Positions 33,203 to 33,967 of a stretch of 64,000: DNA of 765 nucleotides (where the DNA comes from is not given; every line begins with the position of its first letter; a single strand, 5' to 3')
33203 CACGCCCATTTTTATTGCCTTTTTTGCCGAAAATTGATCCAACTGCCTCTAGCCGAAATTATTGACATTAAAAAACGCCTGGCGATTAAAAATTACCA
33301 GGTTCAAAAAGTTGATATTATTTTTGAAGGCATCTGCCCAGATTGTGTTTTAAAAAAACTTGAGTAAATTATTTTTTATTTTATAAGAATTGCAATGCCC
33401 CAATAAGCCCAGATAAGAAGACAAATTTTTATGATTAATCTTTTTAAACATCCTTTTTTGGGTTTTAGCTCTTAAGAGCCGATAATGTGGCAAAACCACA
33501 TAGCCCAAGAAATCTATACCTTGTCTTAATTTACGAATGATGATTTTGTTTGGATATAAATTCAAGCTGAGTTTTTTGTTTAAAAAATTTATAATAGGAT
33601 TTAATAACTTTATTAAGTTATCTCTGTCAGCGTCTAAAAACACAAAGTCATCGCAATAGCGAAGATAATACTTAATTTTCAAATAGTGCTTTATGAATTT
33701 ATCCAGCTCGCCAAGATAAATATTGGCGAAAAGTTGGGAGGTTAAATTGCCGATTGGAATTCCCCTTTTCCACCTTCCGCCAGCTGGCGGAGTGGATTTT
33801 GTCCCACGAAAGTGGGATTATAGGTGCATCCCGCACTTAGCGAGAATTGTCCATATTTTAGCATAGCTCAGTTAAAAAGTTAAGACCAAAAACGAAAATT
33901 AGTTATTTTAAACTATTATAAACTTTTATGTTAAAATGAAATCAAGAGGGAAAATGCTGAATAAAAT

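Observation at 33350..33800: Remnant of a diversity-generating-retroelement-type reverse transcriptase next to fur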

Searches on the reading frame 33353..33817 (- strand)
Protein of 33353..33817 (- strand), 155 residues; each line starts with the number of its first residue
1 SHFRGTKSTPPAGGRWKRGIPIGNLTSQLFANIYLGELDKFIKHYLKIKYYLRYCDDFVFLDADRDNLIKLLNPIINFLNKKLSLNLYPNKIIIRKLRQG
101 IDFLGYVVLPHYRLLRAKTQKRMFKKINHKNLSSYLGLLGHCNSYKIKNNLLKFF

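Call 8: search_protein_families(library=pfam, proteins=[window:33353-33817:-], max_evalue=0.1)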
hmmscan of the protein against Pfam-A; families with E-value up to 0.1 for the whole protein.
seq(155 aa): 1 family
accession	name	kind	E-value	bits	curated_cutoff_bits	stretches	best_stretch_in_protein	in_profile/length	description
PF00078.32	RVT_1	-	2.7e-07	30.9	29.6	1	17-107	116-204/205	Reverse transcriptase (RNA-dependent DNA polymerase)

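Call 9: search_protein_families(library=ncbifam, proteins=[window:33353-33817:-], max_evalue=1)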
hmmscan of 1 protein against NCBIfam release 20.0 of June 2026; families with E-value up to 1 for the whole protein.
seq(155 aa): 6 families
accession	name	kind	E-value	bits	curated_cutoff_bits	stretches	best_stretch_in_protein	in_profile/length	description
TIGR04416.1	group_II_RT_mat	equivalog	1.1e-14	54.3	300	1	17-133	177-289/353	group II intron reverse transcriptase/maturase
NF041747.1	Drt3a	equivalog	1.5e-11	44.3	200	1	17-111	161-265/412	antiviral reverse transcriptase Drt3a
NF041746.1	Drt2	equivalog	3.3e-11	43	390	1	17-129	221-342/416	antiviral reverse transcriptase Drt2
NF038233.2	retron_St85_RT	exception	8.4e-11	41.7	235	1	16-144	134-275/289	retron St85 family RNA-directed DNA polymerase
NF041749.1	Drt4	equivalog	8.7e-08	31.6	450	1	18-154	193-326/489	antiviral reverse transcriptase Drt4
NF041748.1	Drt3b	equivalog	0.0023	16.6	350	1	19-86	231-308/647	antiviral reverse transcriptase Drt3b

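Call 10: search_solved_structures(query=window:33353-33817:-, max_evalue=1, show_alignments=3)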
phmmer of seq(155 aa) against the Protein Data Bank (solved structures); distinct sequences matched with E-value up to 1: 24.
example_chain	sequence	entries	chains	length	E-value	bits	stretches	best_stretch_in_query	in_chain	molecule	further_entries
8ub7_A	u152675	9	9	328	4.8e-18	68.8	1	19-127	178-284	Reverse transcriptase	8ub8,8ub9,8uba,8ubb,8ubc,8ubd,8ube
6me0_C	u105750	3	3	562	4.4e-09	39.7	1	18-133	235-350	Maturase reverse transcriptase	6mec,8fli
8bgj_A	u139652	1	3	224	9.6e-09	38.6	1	18-108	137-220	RNA-directed DNA polymerase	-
5g2x_C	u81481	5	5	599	9.8e-08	35.4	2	47-132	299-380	GROUP II INTRON-ENCODED PROTEIN LTRA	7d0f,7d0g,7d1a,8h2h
7uim_D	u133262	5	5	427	3e-06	30.5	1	19-148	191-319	Group II intron reverse transcriptase/maturase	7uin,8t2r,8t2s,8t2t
5hhj_A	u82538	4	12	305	2.3e-05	27.7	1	19-106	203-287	Retron-type reverse transcriptase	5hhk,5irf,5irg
5hhl_A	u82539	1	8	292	7.6e-05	26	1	19-107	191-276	Retron-type reverse transcriptase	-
9lje_A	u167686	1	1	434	0.00016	25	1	17-69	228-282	RNA-dependent DNA polymerase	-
9c0i_A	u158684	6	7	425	0.00016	24.9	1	17-69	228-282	Reverse transcriptase/maturase family protein | Antiviral reverse transcriptase Drt2 | RNA-dependent DNA polymerase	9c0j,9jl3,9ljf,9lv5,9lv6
9d4s_A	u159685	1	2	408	0.0002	24.6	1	18-127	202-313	Group II intron-like 4 reverse transcriptase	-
9d5x_A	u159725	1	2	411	0.0002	24.6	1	18-127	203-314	Group II intron-like 4 reverse transcriptase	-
7kft_D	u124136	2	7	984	0.00028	24.1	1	18-111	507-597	Cas6-RT-Cas1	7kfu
6ar1_A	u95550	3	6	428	0.0076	19.5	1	17-126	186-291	GsI-IIC RT | Trt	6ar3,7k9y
21ou_A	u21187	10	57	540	0.01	19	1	18-92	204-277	Reverse transcriptase domain-containing protein | UG15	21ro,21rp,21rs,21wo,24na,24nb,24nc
9vdo_A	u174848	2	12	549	0.012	18.9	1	18-92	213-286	Reverse transcriptase domain-containing protein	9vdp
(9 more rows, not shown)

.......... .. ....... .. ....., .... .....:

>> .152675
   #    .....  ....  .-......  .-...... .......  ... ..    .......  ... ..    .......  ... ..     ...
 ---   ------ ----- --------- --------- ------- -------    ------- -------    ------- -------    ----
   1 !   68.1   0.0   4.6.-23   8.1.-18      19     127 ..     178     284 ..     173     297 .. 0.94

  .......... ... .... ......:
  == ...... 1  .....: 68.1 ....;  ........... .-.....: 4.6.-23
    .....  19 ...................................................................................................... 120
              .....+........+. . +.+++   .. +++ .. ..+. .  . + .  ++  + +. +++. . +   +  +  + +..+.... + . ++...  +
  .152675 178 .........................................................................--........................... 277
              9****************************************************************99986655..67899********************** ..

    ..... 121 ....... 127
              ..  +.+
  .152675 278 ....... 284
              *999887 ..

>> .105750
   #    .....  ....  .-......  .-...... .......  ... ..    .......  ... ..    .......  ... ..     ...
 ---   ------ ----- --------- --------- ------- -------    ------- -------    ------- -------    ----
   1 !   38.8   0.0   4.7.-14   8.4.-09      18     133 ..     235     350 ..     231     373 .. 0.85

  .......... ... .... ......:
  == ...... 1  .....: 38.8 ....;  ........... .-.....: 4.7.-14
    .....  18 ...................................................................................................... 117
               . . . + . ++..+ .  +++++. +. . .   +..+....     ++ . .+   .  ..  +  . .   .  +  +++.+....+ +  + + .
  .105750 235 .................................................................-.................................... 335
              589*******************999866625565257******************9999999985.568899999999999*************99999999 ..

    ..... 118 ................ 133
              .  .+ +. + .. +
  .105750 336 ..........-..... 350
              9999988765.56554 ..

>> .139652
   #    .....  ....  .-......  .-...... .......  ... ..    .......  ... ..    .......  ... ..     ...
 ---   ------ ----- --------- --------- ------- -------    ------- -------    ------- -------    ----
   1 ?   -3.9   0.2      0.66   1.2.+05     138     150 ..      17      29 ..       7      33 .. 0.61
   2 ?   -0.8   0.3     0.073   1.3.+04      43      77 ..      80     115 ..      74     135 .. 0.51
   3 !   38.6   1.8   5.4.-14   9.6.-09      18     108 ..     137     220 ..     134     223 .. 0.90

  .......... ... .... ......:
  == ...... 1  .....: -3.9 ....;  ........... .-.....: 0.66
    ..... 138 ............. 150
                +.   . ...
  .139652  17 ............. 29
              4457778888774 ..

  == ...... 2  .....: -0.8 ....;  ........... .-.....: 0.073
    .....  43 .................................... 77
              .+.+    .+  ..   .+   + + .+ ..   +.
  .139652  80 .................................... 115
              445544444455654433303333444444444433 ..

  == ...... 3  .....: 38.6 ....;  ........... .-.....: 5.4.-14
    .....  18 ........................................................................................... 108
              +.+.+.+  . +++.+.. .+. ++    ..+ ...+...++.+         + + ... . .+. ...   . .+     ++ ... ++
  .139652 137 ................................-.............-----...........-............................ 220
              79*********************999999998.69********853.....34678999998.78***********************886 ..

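Call 12: find_homologous_proteins(query=window:33353-33817:-)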
Query seq(155 aa) (155 aa): 1419 proteins with E <= 0.001 among 1524 candidates; the best 120 are listed.
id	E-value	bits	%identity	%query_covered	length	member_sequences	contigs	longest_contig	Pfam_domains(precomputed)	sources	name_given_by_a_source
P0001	1.5e-63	231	100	71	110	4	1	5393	-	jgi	-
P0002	1.0e-58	216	74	86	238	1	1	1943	PF00078.33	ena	-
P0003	2.2e-57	211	72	86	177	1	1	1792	PF00078.33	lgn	-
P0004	2.6e-57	211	67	99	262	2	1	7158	PF00078.33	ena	-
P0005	1.4e-56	209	65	100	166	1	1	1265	PF00078.33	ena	-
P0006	3.8e-56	207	73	85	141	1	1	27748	PF00078.33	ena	-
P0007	5.7e-56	207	68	95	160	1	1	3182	PF00078.33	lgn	-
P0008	7.3e-55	203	67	87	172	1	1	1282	PF00078.33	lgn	-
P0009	2.6e-54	201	68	92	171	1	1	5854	PF00078.33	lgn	-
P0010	3.9e-53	198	67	85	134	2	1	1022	PF00078.33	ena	-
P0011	5.0e-53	197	67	87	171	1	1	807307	PF00078.33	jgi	jgi:hypothetical protein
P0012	6.1e-53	197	68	84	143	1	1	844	PF00078.33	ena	-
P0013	6.4e-53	197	65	86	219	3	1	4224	PF00078.33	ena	-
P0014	1.9e-52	195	67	86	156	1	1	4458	PF00078.33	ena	-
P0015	2.2e-52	195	67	86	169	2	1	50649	PF00078.33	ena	-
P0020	6.7e-52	194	63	91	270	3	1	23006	PF00078.33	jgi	-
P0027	2.1e-51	192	68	88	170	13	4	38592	PF00078.33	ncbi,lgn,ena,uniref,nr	ncbi:MAG: hypothetical protein COX39_02930 [Candidatus Nealsonbacteria bacterium CG23_combo_of_CG06-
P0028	2.5e-51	192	67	86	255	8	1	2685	PF00078.33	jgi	jgi:hypothetical protein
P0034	2.2e-50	189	60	91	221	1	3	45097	PF00078.33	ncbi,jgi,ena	-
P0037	4.0e-50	188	66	88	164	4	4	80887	PF00078.33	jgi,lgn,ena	jgi:hypothetical protein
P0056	1.5e-47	179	64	86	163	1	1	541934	PF00078.33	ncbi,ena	-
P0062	3.0e-47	178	60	92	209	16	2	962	PF00078.33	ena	-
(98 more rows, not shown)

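Call 16: find_encoding_contigs(protein=P0011, flank=6000, max_places=2)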
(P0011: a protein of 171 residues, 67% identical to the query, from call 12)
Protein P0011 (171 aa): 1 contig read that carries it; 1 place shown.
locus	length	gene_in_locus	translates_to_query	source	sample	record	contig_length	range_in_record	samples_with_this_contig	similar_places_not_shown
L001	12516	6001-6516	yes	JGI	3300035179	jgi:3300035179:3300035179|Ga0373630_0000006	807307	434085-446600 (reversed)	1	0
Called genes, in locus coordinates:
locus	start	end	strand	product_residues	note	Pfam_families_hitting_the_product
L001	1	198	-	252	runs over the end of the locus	PF02096:60KD_IMP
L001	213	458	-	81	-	PF01809:YidD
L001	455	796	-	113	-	PF00825:Ribonuclease_P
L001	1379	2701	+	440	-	PF11638:DnaA_N, PF01695:IstB_IS21, PF00308:Bac_DnaA, PF01637:ATPase_2 (weak), PF00004:AAA (weak), PF13173:AAA_14 (weak), PF13401:AAA_22 (faint), PF08299:Bac_DnaA_C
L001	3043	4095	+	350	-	PF00712:DNA_pol3_beta, PF02767:DNA_pol3_beta_2, PF02768:DNA_pol3_beta_3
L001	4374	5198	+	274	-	-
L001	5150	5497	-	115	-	PF22296:bAvd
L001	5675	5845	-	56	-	-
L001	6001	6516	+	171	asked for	PF00078:RVT_1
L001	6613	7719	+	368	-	PF02463:SMC_N, PF13175:AAA_15, PF13476:AAA_23, PF13304:AAA_21 (faint)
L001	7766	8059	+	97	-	PF05258:DciA (weak)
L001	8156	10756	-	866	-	-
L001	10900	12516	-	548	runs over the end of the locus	PF08308:PEGA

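Call 17: find_encoding_contigs(protein=P0020, flank=6000, max_places=2)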
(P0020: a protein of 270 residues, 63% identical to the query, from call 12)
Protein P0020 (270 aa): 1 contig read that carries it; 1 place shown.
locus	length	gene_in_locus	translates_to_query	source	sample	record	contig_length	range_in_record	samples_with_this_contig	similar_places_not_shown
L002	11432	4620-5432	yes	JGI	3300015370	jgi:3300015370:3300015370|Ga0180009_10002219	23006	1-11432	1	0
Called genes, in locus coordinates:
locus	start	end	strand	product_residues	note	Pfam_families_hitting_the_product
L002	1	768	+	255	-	?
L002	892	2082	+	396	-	PF12704:MacB_PCD, PF02687:FtsX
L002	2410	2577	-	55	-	PF01934:HepT-like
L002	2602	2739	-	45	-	-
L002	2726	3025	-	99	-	PF01909:NTP_transf_2, PF18765:Polbeta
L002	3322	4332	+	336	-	-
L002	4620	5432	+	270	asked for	PF00078:RVT_1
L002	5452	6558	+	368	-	PF11258:DUF3048, PF17479:DUF3048_C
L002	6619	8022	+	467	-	PF05496:RuvB_N (faint), PF13177:DNA_pol3_delta2, PF13401:AAA_22, PF00004:AAA, PF07728:AAA_5 (weak), PF22608:DNAX_ATPase_lid, PF12169:DNA_pol3_gamma3 (weak), PF20964:DnaX_C (weak), +1 more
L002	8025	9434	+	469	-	PF00772:DnaB, PF03796:DnaB_C, PF13481:AAA_25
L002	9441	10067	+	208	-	-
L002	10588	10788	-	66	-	-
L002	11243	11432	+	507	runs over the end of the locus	PF12072:RNase_Y_N, PF00013:KH_1 (weak), PF01966:HD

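Call 22: find_encoding_contigs(protein=P0001, flank=10000, max_places=6)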
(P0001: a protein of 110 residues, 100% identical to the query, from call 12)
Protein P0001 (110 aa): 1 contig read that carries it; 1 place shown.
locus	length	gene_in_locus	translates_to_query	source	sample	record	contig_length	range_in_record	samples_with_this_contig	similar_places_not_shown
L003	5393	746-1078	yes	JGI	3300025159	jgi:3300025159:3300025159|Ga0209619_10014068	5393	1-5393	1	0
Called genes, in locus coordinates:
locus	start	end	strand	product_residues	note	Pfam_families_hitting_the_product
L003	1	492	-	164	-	?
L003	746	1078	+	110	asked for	-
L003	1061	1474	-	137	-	PF01475:FUR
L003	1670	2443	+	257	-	PF00188:CAP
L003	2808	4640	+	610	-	-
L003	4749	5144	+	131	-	PF04977:DivIC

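Call 23: find_related_loci(query=window:33353-33763:-, collection=genome_contigs, flank=6000)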
Query seq(137 aa) (137 aa) in genome_contigs; peptide patterns used: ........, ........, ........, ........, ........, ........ (x = any residue, [..] = any of these).
466 stretches matched a pattern; 8 encode a relative of the query (tblastn E <= 1e-3); 8 distinct loci.
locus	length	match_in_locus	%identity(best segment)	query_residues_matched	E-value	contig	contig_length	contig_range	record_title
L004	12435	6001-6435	56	1-132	2e-46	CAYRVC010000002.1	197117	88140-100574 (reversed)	MAG TPA_asm: uncultured Candidatus Saccharibacteria bacterium isolate binchicken_co227_921 genome assembly, contig: NODE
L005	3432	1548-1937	46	1-133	2e-29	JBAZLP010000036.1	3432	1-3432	MAG: Candidatus Paceibacterota bacterium isolate SO_2017_LW4_171 scaffold_56898_c1_LW137-91_2017, whole genome shotgun s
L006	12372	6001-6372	46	1-127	6e-27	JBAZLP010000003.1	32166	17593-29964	MAG: Candidatus Paceibacterota bacterium isolate SO_2017_LW4_171 scaffold_3046_c1_LW137-91_2017, whole genome shotgun se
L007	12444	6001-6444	41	1-133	8e-24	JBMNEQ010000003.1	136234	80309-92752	MAG: Bacilli bacterium isolate SBF912LR0HQ0064 contig_55883, whole genome shotgun sequence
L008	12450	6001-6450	39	1-134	2e-23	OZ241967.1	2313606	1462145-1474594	MAG: Bdellovibrionales bacterium isolate 18183e43-9e19-4b4c-84d8-5252462bff35 genome assembly, chromosome: 1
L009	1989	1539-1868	41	1-111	4e-21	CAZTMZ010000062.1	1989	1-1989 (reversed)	MAG TPA_asm: uncultured Eubacteriales bacterium isolate SRP225648_co1_481 genome assembly, contig: NODE_143609_length_19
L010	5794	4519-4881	31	1-128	9e-9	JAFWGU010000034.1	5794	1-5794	MAG: Erysipelotrichaceae bacterium isolate RGIG5726 Sheep_Ileum-1__c177852, whole genome shotgun sequence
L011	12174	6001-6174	40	84-137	1e-6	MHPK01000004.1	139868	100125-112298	MAG: Candidatus Staskawiczbacteria bacterium RIFOXYB1_FULL_38_37 rifoxyb1_full_scaffold_284, whole genome shotgun sequen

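Call 29: find_related_loci(query=A1, collection=metagenome_contigs, flank=5000)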
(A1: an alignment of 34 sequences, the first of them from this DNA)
Query A1 (137 aa) in metagenome_contigs; peptide patterns used: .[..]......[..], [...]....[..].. (x = any residue, [..] = any of these).
600 stretches matched a pattern (row limit reached: there are more); 592 encode a relative of the query (tblastn E <= 1e-3); the best 80 are kept; 80 distinct loci.
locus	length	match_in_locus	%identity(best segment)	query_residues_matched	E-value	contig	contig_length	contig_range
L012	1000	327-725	68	1-133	3e-62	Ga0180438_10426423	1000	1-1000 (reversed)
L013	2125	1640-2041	65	1-134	2e-58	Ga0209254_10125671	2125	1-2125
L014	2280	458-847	65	1-130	2e-55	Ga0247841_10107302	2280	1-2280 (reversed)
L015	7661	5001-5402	64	1-134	9e-55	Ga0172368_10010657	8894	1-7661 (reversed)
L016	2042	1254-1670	60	1-135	9e-54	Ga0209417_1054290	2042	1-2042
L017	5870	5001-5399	62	1-133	6e-53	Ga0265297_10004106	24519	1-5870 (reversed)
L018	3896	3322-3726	59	1-135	2e-52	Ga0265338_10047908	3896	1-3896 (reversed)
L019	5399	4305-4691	59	1-129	1e-52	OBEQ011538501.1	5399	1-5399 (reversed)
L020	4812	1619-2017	63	1-133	2e-52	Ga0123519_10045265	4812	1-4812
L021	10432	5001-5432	60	1-136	1e-51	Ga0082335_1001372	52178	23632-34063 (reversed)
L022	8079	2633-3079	56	1-133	1e-51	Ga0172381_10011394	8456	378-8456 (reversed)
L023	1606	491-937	57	1-133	3e-52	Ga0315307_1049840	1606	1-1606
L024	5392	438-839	54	1-134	2e-50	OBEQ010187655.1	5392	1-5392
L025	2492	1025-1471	53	1-133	3e-50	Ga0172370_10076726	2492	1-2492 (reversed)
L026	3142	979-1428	52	1-134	1e-49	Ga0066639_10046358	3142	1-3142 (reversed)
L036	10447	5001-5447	53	1-133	4e-47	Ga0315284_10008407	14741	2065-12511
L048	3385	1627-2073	48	1-133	3e-45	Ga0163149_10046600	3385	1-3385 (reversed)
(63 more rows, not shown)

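Call 38: search_protein_families(library=pfam, proteins=[L036:2774-3544:+, L001:4374-5198:+, L001:5150-5497:-], max_evalue=0.1)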
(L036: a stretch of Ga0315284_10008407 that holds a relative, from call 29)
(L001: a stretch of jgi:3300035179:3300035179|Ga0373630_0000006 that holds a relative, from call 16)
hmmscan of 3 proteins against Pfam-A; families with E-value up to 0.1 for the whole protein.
L036:2774-3544:+ (257 aa): 0 families

L001:4374-5198:+ (274 aa): 0 families

L001:5150-5497:- (115 aa): 2 families
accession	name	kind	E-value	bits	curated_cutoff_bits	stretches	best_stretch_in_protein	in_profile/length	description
PF22296.2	bAvd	-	9.1e-22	78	40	1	9-113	3-106/107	bAvd-like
PF05635.17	23S_rRNA_IVP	-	5.8e-05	23.7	33.8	1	8-108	4-105/106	23S rRNA-intervening sequence protein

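Call 44: find_encoding_contigs(protein=P0004, flank=5000, max_places=2)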
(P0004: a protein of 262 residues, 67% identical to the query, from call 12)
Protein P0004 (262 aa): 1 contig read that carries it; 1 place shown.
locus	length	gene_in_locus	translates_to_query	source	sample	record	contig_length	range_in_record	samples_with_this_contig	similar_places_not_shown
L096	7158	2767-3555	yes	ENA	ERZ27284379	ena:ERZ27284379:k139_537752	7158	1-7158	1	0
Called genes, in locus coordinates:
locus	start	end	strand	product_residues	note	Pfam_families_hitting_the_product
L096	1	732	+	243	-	?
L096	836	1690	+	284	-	-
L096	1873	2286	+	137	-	-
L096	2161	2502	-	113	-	PF05635:23S_rRNA_IVP (weak), PF22296:bAvd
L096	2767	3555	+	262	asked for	PF00078:RVT_1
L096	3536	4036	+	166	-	PF02075:RuvC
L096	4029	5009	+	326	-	PF01087:GalP_UDP_transf, PF16268:DUF4921, PF02744:GalP_UDP_tr_C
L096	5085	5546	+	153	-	PF05618:RimB-like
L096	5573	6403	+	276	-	-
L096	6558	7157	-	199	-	?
